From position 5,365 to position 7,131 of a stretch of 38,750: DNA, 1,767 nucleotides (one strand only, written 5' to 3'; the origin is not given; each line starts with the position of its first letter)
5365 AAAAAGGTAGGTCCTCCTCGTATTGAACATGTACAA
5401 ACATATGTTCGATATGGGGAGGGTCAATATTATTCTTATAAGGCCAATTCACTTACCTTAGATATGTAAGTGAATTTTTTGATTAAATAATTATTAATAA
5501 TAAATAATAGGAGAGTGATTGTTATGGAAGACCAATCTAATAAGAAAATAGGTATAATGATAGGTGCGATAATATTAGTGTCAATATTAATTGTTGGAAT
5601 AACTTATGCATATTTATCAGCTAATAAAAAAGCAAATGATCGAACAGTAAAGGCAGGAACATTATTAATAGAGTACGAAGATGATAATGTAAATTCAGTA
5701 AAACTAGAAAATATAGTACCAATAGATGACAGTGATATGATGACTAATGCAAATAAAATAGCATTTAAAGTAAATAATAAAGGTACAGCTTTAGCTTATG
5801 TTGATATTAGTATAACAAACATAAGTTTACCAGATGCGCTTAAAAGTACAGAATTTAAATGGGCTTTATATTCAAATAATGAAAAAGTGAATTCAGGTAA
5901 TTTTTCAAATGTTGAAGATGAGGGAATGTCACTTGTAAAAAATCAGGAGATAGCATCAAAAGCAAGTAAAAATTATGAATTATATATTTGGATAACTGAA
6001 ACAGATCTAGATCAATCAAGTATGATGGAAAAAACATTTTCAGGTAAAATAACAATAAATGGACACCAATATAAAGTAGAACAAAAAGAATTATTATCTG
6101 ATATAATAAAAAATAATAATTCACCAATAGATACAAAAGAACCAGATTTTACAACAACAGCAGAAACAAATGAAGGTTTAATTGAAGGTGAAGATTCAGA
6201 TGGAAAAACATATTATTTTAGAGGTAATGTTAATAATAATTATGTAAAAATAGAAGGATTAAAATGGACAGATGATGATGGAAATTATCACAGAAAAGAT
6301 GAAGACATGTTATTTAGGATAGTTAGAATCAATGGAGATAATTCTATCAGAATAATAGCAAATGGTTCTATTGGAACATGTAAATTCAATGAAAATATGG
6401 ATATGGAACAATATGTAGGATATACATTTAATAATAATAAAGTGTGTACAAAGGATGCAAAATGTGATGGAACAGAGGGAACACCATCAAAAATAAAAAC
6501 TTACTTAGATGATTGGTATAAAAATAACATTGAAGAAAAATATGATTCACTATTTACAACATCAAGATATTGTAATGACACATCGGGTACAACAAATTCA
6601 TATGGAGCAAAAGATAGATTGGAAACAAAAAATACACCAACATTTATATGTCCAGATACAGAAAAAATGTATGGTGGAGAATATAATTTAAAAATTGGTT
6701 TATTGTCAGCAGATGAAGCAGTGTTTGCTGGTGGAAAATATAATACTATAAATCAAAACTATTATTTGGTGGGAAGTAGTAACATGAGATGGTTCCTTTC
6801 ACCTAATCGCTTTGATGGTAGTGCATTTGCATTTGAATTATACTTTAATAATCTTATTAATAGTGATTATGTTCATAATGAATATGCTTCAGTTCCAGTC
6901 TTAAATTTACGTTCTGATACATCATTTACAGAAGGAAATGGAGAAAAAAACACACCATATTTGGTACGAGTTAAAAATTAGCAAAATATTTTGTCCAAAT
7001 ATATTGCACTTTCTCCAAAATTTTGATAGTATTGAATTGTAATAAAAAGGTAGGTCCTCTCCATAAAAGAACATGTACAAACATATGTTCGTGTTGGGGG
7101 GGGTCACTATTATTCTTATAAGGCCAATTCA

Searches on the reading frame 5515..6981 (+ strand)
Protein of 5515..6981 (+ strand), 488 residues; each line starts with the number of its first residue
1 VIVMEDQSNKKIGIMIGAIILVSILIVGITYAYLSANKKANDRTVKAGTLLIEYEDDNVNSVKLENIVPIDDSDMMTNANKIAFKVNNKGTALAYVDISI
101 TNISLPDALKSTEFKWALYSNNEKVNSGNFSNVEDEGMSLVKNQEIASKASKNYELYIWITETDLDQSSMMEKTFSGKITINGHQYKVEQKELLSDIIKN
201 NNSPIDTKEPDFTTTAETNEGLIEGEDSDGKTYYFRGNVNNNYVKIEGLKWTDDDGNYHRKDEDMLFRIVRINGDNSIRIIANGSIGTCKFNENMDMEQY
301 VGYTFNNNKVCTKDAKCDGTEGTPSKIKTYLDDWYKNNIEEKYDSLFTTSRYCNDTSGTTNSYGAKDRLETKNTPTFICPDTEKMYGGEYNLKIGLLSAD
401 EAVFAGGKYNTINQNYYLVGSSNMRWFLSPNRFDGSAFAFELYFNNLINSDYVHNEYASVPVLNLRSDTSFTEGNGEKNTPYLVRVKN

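Call 41: search_protein_families(library=pfam, proteins=[window:5515-6981:+], max_evalue=0.0001)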
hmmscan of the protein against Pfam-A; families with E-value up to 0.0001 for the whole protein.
window:5515-6981:+ (488 aa): 1 family
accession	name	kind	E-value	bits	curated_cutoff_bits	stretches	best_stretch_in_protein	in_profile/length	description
PF12389.13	Peptidase_M73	-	9.9e-05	22.7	22.5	0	9-92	3-76/196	Camelysin metallo-endopeptidase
